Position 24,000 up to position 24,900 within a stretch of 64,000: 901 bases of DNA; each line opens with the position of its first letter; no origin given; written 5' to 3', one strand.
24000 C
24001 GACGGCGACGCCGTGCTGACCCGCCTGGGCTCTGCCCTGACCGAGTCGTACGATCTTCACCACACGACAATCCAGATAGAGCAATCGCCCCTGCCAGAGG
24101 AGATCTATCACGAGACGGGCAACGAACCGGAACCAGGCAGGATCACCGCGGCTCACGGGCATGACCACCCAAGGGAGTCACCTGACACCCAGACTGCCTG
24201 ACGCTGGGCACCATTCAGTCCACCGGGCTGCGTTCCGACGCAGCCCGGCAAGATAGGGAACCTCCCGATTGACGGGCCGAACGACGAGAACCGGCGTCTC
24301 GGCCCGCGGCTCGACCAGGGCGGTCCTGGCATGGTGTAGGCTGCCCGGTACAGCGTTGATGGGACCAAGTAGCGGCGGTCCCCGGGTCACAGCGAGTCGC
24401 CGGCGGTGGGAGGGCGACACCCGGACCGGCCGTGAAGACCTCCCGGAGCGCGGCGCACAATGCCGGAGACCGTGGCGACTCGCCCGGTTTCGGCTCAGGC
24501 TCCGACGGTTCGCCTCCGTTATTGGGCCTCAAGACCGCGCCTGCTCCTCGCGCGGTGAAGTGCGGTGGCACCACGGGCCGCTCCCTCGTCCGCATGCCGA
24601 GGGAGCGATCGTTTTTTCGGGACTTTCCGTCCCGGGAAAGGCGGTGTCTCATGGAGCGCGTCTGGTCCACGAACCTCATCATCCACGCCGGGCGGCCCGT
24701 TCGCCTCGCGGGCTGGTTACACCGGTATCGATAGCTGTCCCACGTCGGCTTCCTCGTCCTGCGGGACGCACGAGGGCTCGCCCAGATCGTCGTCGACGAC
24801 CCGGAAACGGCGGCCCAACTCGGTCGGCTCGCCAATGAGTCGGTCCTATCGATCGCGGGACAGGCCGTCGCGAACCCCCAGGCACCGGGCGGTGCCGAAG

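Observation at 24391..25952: T-box leader in front of a type-2 aspS gene that carries an in-frame amber codon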

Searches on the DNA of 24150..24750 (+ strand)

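Call 4: search_rna_families(source=window, start=24150, end=24750, threshold=evalue, max_evalue=10, show_alignments=5)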
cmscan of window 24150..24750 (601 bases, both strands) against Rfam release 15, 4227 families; matches with E-value up to 10: 5.
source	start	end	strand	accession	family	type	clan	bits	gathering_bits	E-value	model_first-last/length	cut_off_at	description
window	24347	24596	+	RF00230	T-box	Cis-reg; leader;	-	66.5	93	2.9e-14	1-219/219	no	T-box leader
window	24216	24290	-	RF01811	PtaRNA1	Gene; antitoxin;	-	19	47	0.33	1-72/72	no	Plasmid transferred anti-sense RNA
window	24391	24464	+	RF03917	mir-4449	Gene; miRNA;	-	17.2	71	6.6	1-69/69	no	mir-4449 microRNA precursor family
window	24577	24644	+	RF02868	ncS037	Gene; sRNA;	-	16.1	112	3.4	1-152/152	no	Burkholderia sRNA 37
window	24436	24518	-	RF00449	IRES_HIF1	Cis-reg; IRES;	-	12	110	0.86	75-151/279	no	HIF-1 alpha IRES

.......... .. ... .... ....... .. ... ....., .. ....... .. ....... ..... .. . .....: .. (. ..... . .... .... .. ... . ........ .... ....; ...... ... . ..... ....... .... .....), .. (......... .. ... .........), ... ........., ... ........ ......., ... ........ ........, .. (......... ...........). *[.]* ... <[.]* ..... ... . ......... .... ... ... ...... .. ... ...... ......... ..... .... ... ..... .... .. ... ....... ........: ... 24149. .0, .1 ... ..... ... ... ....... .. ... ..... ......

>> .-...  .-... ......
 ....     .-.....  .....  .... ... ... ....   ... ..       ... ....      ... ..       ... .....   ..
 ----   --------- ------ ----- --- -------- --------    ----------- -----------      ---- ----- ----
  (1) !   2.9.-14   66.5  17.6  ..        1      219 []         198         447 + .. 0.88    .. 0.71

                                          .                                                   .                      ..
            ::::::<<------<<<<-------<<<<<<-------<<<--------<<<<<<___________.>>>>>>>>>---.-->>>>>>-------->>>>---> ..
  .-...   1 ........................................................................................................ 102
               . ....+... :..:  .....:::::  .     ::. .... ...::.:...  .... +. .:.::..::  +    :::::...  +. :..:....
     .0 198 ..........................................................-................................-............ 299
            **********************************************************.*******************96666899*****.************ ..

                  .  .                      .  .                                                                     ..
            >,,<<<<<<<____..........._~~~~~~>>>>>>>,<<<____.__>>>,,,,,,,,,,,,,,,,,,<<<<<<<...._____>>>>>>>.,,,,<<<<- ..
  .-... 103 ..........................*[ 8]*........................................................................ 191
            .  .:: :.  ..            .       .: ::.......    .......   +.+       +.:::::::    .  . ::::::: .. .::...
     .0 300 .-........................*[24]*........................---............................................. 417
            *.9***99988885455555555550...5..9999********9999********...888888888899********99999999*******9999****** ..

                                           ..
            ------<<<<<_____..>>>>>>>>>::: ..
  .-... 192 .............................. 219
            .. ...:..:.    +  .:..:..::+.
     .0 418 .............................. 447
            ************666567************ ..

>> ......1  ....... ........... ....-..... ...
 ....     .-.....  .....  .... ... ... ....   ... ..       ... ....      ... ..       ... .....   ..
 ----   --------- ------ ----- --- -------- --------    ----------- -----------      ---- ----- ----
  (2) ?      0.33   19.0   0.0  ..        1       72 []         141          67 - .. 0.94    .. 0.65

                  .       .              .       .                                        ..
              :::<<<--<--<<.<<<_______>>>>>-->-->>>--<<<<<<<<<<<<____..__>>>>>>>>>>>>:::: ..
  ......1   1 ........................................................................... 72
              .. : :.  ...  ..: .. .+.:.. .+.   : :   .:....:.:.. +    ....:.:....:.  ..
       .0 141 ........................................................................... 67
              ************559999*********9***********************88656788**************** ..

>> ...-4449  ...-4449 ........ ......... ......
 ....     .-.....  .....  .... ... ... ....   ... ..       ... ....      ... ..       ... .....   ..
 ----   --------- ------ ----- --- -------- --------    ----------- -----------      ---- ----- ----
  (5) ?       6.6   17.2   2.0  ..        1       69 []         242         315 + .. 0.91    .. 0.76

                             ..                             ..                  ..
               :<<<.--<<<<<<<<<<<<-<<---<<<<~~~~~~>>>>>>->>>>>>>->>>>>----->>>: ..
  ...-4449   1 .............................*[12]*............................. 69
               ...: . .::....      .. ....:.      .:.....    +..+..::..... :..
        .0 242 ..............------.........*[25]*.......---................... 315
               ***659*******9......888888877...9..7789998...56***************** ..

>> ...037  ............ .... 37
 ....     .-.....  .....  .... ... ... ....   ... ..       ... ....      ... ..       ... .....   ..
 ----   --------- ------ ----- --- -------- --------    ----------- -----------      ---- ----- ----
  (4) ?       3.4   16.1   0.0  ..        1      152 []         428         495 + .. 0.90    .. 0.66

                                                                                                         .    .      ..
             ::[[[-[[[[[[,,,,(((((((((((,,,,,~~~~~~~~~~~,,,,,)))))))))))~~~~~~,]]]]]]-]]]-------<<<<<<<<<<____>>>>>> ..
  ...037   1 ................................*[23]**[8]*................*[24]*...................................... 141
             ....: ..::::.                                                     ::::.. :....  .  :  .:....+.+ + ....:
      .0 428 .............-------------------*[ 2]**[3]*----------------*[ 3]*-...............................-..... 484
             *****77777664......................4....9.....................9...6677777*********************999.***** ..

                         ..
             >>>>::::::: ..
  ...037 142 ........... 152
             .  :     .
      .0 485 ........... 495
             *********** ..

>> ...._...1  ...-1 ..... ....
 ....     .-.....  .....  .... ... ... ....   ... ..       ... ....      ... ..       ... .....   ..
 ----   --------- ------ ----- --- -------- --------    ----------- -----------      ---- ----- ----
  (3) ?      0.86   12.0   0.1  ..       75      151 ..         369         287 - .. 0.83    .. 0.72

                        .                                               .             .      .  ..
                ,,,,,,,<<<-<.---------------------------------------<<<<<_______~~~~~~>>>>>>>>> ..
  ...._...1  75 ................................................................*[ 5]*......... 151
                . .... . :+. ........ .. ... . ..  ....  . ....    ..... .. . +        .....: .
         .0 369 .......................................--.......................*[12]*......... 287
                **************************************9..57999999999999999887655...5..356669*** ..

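Call 32: build_rna_model(alignment_id=A1, structure=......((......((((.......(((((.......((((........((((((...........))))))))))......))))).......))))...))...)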
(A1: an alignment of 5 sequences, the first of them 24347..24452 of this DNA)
Model R1 built from alignment A1 (5 sequences, 106 columns); structure: as given.
model positions 106; base pairs 21; branch points 0; effective number of sequences 1.01; information 0.589 bits per position. Calibrated on 0.2 Mb of random sequence (short: E-values are rough).
structure used (alignment columns):
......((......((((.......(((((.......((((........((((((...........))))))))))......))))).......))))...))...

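Call 33: search_with_rna_model(model_id=R1, sources=[window, L001, L002, L003, L004, L005, L006, L007, L008, L009, L010, L011, L012, L013, L014, L015, L016, L017, L018, L019, L020, L021, L022, L023, L024, L025, L026, L027, L028, L029, L030, L031, L032, L033, L034, L035, L036, L037, L038, L039, L040, L041, L042, L043, L044, L045, L046, L047, L048, L049, L050, L051, L052, L053, L054, L055, L056, L057, L058, L059, L060, L061, L062, L063, L064, L065, L066, L067, L068, L069, L070, L071, L072, L073, L074, L075, L076, L077, L078, L079, L080, L081, L082], max_evalue=1, make_alignment=true)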
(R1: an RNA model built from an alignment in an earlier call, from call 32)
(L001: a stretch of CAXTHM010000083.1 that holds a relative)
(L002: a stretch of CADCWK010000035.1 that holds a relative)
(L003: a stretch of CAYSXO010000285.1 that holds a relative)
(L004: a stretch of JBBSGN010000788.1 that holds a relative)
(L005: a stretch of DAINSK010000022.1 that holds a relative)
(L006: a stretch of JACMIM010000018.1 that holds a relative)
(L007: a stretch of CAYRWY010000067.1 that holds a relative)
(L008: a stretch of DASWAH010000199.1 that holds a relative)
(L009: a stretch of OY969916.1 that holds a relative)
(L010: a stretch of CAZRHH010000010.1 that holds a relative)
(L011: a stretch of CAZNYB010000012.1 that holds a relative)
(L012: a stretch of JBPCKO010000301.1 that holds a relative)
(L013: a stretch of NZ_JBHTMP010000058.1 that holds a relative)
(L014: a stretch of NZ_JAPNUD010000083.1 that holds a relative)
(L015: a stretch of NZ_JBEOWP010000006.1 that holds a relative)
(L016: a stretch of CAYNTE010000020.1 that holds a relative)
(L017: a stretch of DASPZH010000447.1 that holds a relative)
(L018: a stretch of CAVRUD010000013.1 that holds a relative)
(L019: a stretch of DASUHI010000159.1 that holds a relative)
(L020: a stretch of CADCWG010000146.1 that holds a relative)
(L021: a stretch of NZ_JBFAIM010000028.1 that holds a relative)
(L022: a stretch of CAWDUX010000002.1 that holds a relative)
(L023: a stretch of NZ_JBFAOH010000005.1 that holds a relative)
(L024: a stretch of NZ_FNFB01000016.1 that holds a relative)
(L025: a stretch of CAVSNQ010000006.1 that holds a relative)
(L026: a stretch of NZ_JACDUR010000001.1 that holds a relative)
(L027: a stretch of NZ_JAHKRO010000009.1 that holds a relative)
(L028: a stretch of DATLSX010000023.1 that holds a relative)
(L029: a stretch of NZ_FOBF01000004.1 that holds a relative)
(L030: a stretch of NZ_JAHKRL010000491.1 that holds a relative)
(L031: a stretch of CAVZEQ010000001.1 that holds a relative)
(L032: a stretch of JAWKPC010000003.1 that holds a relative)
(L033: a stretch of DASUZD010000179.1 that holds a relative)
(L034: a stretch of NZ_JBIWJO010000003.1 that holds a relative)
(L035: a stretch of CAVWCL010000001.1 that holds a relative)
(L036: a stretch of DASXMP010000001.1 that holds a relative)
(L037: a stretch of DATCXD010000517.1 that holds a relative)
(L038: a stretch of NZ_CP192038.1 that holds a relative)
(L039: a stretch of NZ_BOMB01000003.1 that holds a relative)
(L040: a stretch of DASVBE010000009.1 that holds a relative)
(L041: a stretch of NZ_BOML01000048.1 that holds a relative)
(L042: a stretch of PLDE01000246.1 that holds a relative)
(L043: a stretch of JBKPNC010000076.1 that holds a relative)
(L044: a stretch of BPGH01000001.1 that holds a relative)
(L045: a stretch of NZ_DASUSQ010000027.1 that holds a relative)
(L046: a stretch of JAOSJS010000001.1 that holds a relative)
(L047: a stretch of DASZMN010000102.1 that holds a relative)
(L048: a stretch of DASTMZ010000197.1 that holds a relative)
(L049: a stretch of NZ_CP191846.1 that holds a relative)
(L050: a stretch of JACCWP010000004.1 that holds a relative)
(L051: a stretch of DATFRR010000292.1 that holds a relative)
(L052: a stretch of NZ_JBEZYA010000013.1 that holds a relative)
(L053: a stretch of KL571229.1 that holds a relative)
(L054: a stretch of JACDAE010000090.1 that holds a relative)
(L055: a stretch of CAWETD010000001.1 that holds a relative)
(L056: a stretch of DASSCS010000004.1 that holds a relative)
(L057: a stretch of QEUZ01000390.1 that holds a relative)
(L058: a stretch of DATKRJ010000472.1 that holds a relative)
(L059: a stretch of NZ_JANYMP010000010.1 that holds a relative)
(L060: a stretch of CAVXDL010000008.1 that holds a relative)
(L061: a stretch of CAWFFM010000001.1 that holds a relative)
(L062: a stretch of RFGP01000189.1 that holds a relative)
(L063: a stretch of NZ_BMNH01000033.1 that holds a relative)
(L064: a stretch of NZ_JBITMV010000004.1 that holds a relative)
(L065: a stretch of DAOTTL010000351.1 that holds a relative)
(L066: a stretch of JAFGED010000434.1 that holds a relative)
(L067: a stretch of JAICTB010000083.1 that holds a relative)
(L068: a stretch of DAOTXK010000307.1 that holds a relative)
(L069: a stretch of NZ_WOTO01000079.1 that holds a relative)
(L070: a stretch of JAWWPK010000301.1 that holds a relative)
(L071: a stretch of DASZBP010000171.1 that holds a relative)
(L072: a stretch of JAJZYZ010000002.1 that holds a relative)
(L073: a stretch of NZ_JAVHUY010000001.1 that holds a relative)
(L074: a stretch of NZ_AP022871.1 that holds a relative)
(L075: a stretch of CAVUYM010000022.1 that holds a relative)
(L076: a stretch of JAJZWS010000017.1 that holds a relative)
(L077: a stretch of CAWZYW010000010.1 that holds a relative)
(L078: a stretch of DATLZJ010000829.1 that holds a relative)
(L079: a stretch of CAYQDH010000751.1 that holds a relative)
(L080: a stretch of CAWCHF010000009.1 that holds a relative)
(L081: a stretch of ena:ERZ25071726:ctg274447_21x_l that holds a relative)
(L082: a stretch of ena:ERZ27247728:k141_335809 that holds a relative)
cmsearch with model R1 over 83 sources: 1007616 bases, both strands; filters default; matches with E-value up to 1: 72.
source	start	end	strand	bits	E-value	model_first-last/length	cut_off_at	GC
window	24347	24452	+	129.9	1.6e-33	1-106/106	no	0.73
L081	9697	9802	+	128.8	3.3e-33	1-106/106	no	0.74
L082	9697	9802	+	127.9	5.9e-33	1-106/106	no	0.68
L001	5695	5800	+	127.2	9.4e-33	1-106/106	no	0.71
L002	5690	5795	+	118.2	3.6e-30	1-106/106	no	0.71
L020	5550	5654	+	76.9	2.2e-18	1-106/106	no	0.78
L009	5599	5702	+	76.3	3.2e-18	1-106/106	no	0.65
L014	5747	5852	+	75.8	4.7e-18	1-106/106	no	0.73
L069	5715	5823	+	72.5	3.9e-17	1-106/106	no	0.7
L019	60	167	+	70.6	1.4e-16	1-106/106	no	0.68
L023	5747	5853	+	69.3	3.2e-16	1-106/106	no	0.75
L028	5685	5792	+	66.6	1.9e-15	1-106/106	no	0.68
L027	5749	5856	+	64.8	6.3e-15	1-106/106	no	0.74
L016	5686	5791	+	64.1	1e-14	1-106/106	no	0.65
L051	5685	5794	+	64.1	1e-14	1-106/106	no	0.74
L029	5747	5856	+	63.7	1.3e-14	1-106/106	no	0.7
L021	5384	5494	+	62.9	2.3e-14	1-106/106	no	0.69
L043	5742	5849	+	62.5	2.9e-14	1-106/106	no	0.71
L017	17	124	+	62.4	3.2e-14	1-106/106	no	0.7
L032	5688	5794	+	61.7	4.8e-14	1-106/106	no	0.61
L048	5686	5795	+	61.2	6.9e-14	1-106/106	no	0.74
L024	5746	5855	+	60.8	9.1e-14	1-106/106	no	0.7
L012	1097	1205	+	60.7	9.6e-14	1-106/106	no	0.72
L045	3753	3861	+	60.5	1.1e-13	1-106/106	no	0.75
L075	5686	5792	+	60.5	1.1e-13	1-106/106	no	0.61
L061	5691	5801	+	59.7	1.8e-13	1-106/106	no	0.67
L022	5692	5803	+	59.7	1.8e-13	1-106/106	no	0.68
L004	68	172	+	59.1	2.7e-13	1-106/106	no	0.57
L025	5714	5822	+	58.9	3e-13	1-106/106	no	0.7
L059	5719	5826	+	58.2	4.9e-13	1-106/106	no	0.74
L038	5777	5885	+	56.7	1.3e-12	1-106/106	no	0.69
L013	5722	5830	+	55.2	3.4e-12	1-106/106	no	0.7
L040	5705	5813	+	54.7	4.9e-12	1-106/106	no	0.72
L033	3467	3573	+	54.2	6.6e-12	1-106/106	no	0.74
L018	5551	5654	+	53.3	1.2e-11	1-106/106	no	0.68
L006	5572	5678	+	52.9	1.6e-11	1-106/106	no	0.67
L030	1973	2083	+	52.6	2e-11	1-106/106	no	0.7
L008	2060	2169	+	52.3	2.3e-11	1-106/106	no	0.74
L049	5780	5889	+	51.5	4.1e-11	1-106/106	no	0.74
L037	1086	1196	+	51.3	4.5e-11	1-106/106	no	0.72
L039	5667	5776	+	51.1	5.1e-11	1-106/106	no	0.73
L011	5727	5835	+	50.7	6.8e-11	1-106/106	no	0.48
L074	5703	5811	+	50.6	7.4e-11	1-106/106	no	0.73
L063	5750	5859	+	50.3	8.7e-11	1-106/106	no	0.75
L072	5725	5827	+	50.1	9.7e-11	1-106/106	no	0.61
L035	5720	5829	+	50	1.1e-10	1-106/106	no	0.69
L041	5781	5888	+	49.4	1.6e-10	1-106/106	no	0.69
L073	5787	5894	+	48.6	2.6e-10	1-106/106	no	0.73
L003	3661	3768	+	47.4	5.8e-10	1-106/106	no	0.73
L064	5697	5805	+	47.4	6e-10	1-106/106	no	0.74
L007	5713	5818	+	47.3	6.4e-10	1-106/106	no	0.61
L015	2858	2966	+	46.8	8.5e-10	1-106/106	no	0.7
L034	5668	5774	+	45.8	1.7e-09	1-106/106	no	0.76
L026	5784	5892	+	43.5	7.8e-09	1-106/106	no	0.74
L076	5787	5891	+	43.2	9.1e-09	1-106/106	no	0.62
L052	5784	5892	+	42.1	1.9e-08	1-106/106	no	0.68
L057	1110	1214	+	42.1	1.9e-08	1-106/106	no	0.7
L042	2593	2698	+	41.2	3.4e-08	1-106/106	no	0.65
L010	5691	5795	+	40.1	7e-08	1-106/106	no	0.67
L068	5630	5735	+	39.5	1.1e-07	1-106/106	no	0.6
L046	5571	5676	+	37.5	3.9e-07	1-106/106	no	0.68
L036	5648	5773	+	37.1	5e-07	1-106/106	no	0.72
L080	5673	5813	+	33.1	7.1e-06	1-106/106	no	0.68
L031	5669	5812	+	31.5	2.1e-05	1-106/106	no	0.67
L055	5767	5875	+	26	0.00075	1-106/106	no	0.73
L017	6174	6245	-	17.5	0.21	22-94/106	no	0.78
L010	11744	11833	-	17.1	0.27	1-106/106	no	0.64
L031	9716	9797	-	17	0.27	1-106/106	no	0.73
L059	10576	10647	-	17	0.29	1-106/106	no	0.67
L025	1707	1801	+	15.8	0.62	1-106/106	no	0.72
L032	6579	6677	-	15.4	0.81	1-106/106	no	0.6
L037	1859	1962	-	15.3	0.89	1-106/106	no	0.66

Alignment A2: 72 matches aligned to the model, 205 columns, each read 5' to 3' on its own strand. Consensus structure (alignment columns), stored with it:
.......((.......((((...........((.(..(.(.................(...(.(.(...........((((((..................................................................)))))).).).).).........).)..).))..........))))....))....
